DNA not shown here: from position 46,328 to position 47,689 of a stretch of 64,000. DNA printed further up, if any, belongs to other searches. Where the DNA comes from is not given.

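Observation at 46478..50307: Tandem segmental duplication of a secreted pentapeptide-repeat protein gene flanking a decayed multiheme cytochrome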

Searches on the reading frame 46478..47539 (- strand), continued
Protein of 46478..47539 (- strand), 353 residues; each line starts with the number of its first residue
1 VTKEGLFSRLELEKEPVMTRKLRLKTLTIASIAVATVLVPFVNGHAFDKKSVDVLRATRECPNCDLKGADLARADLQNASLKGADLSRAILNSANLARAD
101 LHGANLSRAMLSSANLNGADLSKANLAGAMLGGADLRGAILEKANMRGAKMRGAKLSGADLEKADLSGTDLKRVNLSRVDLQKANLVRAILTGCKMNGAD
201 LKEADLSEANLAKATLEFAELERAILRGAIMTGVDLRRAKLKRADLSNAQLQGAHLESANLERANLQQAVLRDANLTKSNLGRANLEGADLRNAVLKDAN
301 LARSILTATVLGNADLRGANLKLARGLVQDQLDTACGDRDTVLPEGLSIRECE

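Call 76: fold_search(model_id=the predicted structure, library=pdb)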
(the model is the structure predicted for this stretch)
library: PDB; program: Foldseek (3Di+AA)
matches with E <= 10: 677; with E <= 0.001: 54
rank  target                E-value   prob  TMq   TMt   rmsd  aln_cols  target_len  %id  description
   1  4yfo                  8.6e-14  1.00  0.24  0.33  12.1       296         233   35  beta1_ex1 (released 2016-03-16)
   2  3du1                  4.9e-13  1.00  0.27  0.36  11.0       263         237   36  The 2.0 Angstrom Resolution Crystal Structure of HetL, a Pentapeptide Repeat Protein involved in Heterocyst Differentiat (released 2008-11-11)
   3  5dqa_C                6.7e-13  1.00  0.26  0.39  12.2       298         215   32  t3284 loop variant of beta1 (released 2016-08-31)
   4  5dqa_A                8.8e-13  1.00  0.23  0.35  13.0       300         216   31  t3284 loop variant of beta1 (released 2016-08-31)
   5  4yc5                  1.1e-12  1.00  0.21  0.28  11.5       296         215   32  Beta1 synthetic solenoid protein (released 2016-03-09)
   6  4yei_A                2.0e-12  1.00  0.26  0.38  11.3       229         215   35  Beta1mut synthetic solenoid protein (released 2016-03-09)
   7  4ycq                  3.5e-12  1.00  0.46  0.83   3.6       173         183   40  Beta1 synthetic solenoid protein (released 2016-03-09)
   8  5dns_A                2.2e-11  1.00  0.19  0.28  13.6       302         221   32  t1428 loop variant in P3221 (released 2016-09-28)
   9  5dn0                  3.2e-11  1.00  0.53  0.81   2.0       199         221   36  t1555 loop variant (released 2016-08-31)
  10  2j8k                  4.0e-11  1.00  0.45  0.83   3.1       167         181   38  Structure of the fusion of NP275 and NP276, pentapeptide repeat proteins from Nostoc punctiforme (released 2006-12-07)
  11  5di5                  1.9e-10  1.00  0.26  0.43   8.9       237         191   34  beta1 t801 loop variant in P3221 (released 2016-08-31)
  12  5dns_B                1.0e-09  1.00  0.19  0.28  11.1       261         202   33  t1428 loop variant in P3221 (released 2016-09-28)
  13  2xty_A                5.0e-09  1.00  0.21  0.31  11.0       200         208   18  Structure of QnrB1 (R167E-Trypsin Treated), a plasmid-mediated fluoroquinolone resistance protein (released 2010-10-27)
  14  2xty_B                1.2e-08  1.00  0.24  0.35  10.4       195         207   18  Structure of QnrB1 (R167E-Trypsin Treated), a plasmid-mediated fluoroquinolone resistance protein (released 2010-10-27)
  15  2xtx_A                1.4e-08  1.00  0.32  0.48   7.9       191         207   19  Structure of QnrB1 (M102R-Trypsin Treated), a plasmid-mediated fluoroquinolone resistance protein (released 2010-10-20)
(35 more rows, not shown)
